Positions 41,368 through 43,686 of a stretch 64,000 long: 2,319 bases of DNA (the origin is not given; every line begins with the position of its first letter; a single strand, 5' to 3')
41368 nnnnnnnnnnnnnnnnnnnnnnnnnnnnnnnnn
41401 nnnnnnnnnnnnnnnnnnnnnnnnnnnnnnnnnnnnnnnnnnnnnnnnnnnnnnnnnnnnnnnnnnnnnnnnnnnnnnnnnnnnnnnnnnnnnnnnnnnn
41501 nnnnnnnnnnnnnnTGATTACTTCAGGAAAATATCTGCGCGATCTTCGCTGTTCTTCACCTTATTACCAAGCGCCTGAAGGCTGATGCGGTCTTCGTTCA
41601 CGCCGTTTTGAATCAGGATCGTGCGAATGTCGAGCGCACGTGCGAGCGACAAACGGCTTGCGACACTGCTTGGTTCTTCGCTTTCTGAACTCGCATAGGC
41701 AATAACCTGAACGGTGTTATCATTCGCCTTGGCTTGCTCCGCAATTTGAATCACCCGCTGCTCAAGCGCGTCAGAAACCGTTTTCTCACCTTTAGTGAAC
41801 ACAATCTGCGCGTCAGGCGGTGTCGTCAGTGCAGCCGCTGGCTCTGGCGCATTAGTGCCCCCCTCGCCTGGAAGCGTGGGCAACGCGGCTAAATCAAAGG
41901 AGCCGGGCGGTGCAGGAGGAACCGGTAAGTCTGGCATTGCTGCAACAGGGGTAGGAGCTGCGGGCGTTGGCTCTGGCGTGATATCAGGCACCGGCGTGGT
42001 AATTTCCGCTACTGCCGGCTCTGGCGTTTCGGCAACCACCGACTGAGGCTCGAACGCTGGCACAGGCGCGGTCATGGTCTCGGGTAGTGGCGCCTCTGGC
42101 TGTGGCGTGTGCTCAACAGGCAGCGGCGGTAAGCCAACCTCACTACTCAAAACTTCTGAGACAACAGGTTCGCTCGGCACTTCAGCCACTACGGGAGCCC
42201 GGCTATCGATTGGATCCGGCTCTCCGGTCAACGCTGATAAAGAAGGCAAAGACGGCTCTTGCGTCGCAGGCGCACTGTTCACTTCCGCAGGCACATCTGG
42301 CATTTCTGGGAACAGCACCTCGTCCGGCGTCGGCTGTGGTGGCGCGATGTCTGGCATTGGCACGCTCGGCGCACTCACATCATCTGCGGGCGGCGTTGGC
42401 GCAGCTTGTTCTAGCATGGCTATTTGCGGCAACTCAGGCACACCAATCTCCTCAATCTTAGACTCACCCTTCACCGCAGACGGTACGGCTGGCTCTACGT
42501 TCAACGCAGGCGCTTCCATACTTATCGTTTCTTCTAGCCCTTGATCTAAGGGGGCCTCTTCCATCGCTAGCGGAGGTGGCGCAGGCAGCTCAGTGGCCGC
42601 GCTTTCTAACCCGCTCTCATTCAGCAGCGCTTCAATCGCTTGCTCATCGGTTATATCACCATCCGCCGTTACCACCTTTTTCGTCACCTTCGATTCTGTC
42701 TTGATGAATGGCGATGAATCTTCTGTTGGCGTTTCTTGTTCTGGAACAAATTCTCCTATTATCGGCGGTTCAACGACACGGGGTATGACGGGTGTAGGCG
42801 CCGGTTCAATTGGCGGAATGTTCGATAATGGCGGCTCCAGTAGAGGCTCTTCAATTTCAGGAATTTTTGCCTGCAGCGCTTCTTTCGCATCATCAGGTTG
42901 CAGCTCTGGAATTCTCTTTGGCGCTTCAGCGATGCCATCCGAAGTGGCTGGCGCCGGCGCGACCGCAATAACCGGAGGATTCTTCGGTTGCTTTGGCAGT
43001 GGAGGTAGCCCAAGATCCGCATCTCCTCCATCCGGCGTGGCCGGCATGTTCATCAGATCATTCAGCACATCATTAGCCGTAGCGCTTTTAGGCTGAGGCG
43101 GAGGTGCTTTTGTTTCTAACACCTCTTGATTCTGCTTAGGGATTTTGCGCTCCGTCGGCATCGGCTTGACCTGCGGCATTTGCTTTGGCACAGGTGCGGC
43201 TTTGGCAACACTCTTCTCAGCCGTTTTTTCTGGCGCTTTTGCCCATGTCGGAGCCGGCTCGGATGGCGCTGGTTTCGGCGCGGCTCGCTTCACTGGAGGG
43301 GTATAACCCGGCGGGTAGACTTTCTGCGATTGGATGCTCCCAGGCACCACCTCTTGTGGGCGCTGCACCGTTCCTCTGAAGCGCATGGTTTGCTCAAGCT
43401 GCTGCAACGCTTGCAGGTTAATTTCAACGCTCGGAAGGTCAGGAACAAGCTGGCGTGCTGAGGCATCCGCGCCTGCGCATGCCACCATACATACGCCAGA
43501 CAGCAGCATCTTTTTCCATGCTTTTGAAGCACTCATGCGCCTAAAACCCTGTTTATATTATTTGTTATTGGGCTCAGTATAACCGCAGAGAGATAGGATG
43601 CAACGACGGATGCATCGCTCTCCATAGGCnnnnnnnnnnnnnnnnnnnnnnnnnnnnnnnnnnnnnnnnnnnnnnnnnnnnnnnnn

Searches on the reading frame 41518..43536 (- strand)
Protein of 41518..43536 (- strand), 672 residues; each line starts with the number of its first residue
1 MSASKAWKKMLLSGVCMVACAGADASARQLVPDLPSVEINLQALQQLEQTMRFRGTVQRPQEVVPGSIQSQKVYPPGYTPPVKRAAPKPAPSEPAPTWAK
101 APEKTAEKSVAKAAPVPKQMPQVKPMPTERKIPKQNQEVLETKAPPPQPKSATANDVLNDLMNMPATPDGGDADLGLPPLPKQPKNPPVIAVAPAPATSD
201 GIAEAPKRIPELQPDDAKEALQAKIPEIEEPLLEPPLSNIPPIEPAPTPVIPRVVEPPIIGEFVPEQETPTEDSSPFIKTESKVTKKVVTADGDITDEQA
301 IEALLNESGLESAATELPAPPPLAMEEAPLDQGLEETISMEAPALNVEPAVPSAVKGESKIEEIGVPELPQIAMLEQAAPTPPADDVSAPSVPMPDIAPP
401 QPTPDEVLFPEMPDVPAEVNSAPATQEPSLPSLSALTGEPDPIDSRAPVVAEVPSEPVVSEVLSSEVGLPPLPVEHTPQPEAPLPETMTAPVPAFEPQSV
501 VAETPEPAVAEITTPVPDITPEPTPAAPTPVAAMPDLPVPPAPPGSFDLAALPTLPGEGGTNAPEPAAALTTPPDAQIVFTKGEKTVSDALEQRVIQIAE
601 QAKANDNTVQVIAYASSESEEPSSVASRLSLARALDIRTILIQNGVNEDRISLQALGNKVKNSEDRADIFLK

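Call 57: search_protein_families(library=pfam, proteins=[window:41518-43536:-], max_evalue=0.00001)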
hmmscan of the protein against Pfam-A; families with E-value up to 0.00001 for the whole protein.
window:41518-43536:- (672 aa): 1 family
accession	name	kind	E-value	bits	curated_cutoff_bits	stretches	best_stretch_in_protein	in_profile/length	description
PF00691.25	OmpA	-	1e-09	39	27.2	1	580-659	2-82/98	OmpA family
